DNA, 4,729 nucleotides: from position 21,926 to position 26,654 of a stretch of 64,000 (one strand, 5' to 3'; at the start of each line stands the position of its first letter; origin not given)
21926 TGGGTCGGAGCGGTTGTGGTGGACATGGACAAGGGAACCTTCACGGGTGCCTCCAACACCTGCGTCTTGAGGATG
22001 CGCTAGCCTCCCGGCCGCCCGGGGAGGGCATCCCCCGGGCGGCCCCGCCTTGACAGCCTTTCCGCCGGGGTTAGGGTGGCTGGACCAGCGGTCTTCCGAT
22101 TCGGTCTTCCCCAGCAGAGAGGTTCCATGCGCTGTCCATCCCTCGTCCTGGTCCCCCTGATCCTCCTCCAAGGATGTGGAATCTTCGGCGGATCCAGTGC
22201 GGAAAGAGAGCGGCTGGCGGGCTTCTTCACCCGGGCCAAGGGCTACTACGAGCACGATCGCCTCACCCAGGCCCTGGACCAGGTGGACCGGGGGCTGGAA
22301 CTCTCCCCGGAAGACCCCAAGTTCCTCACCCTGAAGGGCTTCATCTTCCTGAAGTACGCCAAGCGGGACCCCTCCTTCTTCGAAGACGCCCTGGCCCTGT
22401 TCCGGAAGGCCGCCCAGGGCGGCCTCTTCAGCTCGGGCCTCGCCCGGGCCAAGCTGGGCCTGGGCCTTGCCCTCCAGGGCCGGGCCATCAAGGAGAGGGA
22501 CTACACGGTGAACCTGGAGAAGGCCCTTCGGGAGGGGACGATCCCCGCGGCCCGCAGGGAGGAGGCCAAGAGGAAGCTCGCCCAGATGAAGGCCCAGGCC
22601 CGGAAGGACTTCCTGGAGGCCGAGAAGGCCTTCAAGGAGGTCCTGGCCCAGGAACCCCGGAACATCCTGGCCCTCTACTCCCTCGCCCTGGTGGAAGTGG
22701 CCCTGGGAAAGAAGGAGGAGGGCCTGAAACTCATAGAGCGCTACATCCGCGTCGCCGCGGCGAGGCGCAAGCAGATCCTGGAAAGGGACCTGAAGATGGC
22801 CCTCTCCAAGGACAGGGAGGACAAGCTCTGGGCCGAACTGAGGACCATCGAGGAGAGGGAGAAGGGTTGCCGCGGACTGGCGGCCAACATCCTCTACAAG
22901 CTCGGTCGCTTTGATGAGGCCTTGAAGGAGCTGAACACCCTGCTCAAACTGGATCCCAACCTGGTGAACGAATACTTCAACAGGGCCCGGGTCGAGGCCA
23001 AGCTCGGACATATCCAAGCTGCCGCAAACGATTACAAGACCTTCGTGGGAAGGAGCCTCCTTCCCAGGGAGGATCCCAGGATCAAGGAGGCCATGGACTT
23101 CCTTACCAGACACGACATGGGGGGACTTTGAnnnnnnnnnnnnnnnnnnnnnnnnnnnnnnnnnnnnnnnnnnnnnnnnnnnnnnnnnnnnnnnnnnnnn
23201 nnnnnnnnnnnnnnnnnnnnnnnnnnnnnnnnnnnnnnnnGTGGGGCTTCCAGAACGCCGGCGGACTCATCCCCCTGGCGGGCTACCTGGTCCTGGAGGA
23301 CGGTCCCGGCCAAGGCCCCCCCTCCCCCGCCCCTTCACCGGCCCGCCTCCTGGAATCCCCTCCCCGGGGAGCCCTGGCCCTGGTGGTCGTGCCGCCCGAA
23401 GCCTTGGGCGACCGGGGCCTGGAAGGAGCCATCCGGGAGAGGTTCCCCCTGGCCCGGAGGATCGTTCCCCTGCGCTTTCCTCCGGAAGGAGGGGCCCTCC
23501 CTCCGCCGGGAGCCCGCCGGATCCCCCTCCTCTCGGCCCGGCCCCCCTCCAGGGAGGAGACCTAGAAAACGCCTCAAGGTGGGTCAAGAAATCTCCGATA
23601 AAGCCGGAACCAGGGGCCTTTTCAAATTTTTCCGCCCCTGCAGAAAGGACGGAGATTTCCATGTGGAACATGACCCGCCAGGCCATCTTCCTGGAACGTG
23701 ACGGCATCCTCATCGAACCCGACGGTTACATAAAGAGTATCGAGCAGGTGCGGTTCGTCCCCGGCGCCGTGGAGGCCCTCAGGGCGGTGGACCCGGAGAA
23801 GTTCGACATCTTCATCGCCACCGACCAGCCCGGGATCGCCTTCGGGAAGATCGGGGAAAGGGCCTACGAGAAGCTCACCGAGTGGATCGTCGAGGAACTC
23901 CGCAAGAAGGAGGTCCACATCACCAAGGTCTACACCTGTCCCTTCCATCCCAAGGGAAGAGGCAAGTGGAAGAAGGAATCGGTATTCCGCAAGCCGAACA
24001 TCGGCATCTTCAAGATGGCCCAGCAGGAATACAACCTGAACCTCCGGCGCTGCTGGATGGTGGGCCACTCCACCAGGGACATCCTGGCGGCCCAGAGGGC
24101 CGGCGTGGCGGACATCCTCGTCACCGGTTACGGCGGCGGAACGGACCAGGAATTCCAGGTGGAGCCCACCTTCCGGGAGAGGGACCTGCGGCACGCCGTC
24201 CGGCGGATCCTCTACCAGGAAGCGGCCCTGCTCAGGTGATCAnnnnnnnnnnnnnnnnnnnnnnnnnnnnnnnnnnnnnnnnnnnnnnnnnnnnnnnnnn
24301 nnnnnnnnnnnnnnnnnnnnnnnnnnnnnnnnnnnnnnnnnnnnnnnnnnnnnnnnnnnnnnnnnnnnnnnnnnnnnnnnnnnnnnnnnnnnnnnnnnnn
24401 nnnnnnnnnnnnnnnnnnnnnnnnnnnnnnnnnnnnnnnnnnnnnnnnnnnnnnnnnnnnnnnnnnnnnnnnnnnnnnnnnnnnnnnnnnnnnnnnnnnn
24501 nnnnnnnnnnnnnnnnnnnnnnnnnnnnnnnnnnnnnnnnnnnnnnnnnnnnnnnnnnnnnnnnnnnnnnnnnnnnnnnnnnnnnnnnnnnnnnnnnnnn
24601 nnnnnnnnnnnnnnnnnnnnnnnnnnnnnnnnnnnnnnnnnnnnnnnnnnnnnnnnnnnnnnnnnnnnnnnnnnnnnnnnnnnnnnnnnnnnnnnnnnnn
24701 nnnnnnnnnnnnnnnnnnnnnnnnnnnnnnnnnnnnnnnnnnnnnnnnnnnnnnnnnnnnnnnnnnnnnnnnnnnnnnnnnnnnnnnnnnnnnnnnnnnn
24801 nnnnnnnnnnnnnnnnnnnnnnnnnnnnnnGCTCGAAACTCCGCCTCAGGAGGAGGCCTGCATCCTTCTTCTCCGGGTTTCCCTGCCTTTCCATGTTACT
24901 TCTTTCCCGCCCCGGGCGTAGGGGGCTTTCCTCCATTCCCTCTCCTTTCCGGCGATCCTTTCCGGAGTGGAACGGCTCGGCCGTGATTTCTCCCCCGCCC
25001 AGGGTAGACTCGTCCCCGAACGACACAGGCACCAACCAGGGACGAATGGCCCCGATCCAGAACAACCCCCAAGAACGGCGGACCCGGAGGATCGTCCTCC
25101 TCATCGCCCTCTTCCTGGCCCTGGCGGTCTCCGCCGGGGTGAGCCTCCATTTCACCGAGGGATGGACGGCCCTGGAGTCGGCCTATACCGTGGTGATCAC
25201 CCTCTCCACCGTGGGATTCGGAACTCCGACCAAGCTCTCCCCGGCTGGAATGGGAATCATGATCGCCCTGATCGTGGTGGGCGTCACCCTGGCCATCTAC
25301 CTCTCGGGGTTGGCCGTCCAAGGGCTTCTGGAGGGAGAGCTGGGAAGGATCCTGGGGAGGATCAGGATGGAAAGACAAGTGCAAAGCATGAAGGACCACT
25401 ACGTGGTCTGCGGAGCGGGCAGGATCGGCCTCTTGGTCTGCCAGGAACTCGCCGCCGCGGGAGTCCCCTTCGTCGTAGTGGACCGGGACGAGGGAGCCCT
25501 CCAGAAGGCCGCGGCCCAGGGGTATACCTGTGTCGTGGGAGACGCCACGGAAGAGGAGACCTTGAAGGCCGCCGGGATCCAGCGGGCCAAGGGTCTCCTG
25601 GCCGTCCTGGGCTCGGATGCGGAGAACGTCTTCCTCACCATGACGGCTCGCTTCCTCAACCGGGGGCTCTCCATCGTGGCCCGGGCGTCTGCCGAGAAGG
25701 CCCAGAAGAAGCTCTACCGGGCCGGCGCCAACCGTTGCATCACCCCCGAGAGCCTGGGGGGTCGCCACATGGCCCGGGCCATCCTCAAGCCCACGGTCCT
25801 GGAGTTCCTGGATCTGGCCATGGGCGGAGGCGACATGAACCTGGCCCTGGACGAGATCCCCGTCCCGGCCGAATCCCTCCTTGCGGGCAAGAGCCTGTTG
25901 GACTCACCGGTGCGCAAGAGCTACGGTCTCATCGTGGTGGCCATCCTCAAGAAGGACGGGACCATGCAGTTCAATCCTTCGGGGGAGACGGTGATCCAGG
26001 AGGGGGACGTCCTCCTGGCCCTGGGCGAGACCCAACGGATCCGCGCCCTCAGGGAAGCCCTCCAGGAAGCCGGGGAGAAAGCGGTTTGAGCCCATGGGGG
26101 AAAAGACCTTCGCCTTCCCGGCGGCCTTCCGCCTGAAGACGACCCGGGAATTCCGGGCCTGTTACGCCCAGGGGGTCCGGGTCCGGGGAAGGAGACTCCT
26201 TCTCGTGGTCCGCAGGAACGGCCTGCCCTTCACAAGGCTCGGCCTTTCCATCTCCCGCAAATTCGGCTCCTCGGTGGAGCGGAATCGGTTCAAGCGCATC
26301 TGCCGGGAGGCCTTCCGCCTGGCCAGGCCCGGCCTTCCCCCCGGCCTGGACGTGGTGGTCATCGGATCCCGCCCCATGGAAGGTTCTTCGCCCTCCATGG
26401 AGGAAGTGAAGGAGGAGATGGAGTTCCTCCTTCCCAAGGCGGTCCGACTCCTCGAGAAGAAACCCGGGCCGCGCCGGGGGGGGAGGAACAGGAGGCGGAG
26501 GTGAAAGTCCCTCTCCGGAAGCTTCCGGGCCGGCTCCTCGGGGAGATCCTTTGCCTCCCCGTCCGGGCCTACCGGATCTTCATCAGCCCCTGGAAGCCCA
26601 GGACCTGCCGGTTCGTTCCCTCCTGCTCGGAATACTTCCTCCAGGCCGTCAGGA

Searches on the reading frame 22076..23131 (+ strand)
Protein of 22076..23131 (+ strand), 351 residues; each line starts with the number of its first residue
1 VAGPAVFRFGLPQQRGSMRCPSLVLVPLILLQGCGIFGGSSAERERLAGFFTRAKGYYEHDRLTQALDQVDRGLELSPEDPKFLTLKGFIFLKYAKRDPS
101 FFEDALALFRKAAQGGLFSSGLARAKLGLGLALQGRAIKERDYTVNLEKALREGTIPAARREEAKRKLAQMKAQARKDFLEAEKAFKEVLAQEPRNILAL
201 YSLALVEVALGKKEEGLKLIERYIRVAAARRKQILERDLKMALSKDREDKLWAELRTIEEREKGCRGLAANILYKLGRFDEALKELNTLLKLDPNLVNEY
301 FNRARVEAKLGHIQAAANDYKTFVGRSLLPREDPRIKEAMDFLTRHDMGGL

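Call 9: search_protein_families(library=pfam, proteins=[window:22076-23131:+], max_evalue=0.001)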
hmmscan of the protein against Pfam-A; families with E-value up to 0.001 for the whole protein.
window:22076-23131:+ (351 aa): 13 families
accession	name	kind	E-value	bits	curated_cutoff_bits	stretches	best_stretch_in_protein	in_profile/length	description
PF13371.12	TPR_9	-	2.5e-15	56.7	35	1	275-330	7-60/73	Tetratricopeptide repeat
PF07719.23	TPR_2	-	2.8e-15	55.5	27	1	270-295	8-33/34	Tetratricopeptide repeat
PF13414.12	TPR_11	-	1.2e-13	51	26.8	1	271-311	2-42/42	TPR repeat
PF13432.12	TPR_16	-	5.9e-12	46.2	32.7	0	269-319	3-52/65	Tetratricopeptide repeat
PF13428.12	TPR_14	-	2e-11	43.8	23.5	0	269-295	7-33/44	Tetratricopeptide repeat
PF14559.12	TPR_19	-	6.2e-11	42.9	25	2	175-227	3-55/68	Tetratricopeptide repeat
PF13431.12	TPR_17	-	1.6e-09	37.7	24.4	0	185-215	1-31/34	Tetratricopeptide repeat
PF00515.34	TPR_1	-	5.3e-08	32.8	27.8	0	270-295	8-33/34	Tetratricopeptide repeat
PF12895.13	ANAPC3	-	6.9e-07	29.9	27.2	0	259-287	52-80/82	Anaphase-promoting complex, cyclosome, subunit 3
PF13181.12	TPR_8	-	1.4e-05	25.3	25.7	0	268-295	6-33/34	Tetratricopeptide repeat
PF14853.12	Fis1_TPR_C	-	2.6e-05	24.7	25.3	0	274-295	12-33/53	Fis1 C-terminal tetratricopeptide repeat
PF13424.12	TPR_12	-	8.5e-05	23.1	30.1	0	270-321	10-62/77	Tetratricopeptide repeat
PF13174.12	TPR_6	-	0.00074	20.4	26.3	0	269-295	6-32/33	Tetratricopeptide repeat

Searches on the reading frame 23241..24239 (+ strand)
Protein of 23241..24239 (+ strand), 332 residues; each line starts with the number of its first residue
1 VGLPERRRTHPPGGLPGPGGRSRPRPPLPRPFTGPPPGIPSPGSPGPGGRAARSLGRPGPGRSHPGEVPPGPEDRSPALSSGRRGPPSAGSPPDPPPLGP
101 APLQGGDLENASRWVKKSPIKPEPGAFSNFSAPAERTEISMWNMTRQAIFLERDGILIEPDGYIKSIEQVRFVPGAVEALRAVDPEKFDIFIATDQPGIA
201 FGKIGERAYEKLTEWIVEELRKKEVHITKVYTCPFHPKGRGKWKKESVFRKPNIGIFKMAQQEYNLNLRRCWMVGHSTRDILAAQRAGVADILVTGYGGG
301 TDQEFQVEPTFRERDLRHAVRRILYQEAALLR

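Call 9: search_protein_families(library=pfam, proteins=[window:23241-24239:+], max_evalue=0.001)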
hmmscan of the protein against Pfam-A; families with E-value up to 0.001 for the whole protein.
window:23241-24239:+ (332 aa): 4 families
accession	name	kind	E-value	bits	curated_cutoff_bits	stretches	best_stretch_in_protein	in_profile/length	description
PF13242.12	Hydrolase_like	-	6e-11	42.5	22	1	248-311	1-67/75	HAD-hyrolase-like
PF00702.32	Hydrolase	-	3.2e-07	31.4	26.4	1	156-288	83-191/191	haloacid dehalogenase-like hydrolase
PF13419.12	HAD_2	-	1.1e-06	29.3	23.8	1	250-293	134-177/178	Haloacid dehalogenase-like hydrolase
PF08645.17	PNK3P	-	0.00061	20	22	1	176-267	34-116/161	Polynucleotide kinase 3 phosphatase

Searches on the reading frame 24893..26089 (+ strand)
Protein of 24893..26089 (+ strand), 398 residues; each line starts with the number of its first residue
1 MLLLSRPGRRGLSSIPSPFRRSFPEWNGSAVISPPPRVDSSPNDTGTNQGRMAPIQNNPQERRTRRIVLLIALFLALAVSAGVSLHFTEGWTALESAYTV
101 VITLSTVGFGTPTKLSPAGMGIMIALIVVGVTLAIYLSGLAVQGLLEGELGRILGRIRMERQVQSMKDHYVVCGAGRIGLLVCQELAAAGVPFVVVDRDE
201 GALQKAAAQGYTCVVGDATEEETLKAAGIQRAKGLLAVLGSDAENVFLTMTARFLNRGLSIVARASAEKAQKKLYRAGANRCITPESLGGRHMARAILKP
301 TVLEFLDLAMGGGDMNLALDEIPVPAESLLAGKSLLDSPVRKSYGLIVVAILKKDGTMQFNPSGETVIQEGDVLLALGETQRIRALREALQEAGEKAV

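Call 9: search_protein_families(library=pfam, proteins=[window:24893-26089:+], max_evalue=0.001)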
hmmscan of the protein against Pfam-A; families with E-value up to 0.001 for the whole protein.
window:24893-26089:+ (398 aa): 5 families
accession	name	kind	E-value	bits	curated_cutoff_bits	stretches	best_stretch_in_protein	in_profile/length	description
PF02254.24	TrkA_N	-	3.5e-34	118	23.8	1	170-285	1-116/116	TrkA-N domain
PF02080.26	TrkA_C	-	4e-15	55.9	27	1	321-390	3-70/71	TrkA-C domain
PF07885.22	Ion_trans_2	-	3.4e-08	33.7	22.5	1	75-138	4-70/79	Ion channel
PF13460.12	NAD_binding_10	-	4e-05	24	27.2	1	175-288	3-99/184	NAD(P)H-binding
PF06241.17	Castor_Poll_mid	-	0.00011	22.6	26.7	1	320-391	30-101/104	Castor and Pollux, part of voltage-gated ion channel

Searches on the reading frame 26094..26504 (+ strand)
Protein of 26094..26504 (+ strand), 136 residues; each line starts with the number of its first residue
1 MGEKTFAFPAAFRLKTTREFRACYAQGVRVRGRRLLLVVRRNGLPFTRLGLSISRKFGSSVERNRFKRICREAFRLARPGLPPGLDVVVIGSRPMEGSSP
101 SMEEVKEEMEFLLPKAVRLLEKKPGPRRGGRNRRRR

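Call 9: search_protein_families(library=pfam, proteins=[window:26094-26504:+], max_evalue=0.001)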
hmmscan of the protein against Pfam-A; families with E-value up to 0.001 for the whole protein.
window:26094-26504:+ (136 aa): 1 family
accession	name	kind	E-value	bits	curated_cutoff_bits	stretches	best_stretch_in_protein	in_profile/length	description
PF00825.24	Ribonuclease_P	-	2.3e-26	92.4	22.3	1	8-116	1-108/109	Ribonuclease P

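Call 75: search_protein_families(library=pfam, proteins=[L011:3939-5801:-, L011:3-1655:-, L011:1730-3949:+], max_evalue=0.05)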
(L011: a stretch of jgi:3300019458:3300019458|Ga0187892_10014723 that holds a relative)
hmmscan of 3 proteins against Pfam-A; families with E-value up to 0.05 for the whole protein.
L011:3939-5801:- (620 aa): 0 families

L011:3-1655:- (551 aa): 1 family
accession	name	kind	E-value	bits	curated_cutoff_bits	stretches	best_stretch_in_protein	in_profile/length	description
PF09586.16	YfhO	-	0.0015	17.4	28.5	1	130-197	101-170/835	Bacterial membrane protein YfhO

L011:1730-3949:+ (739 aa): 0 families
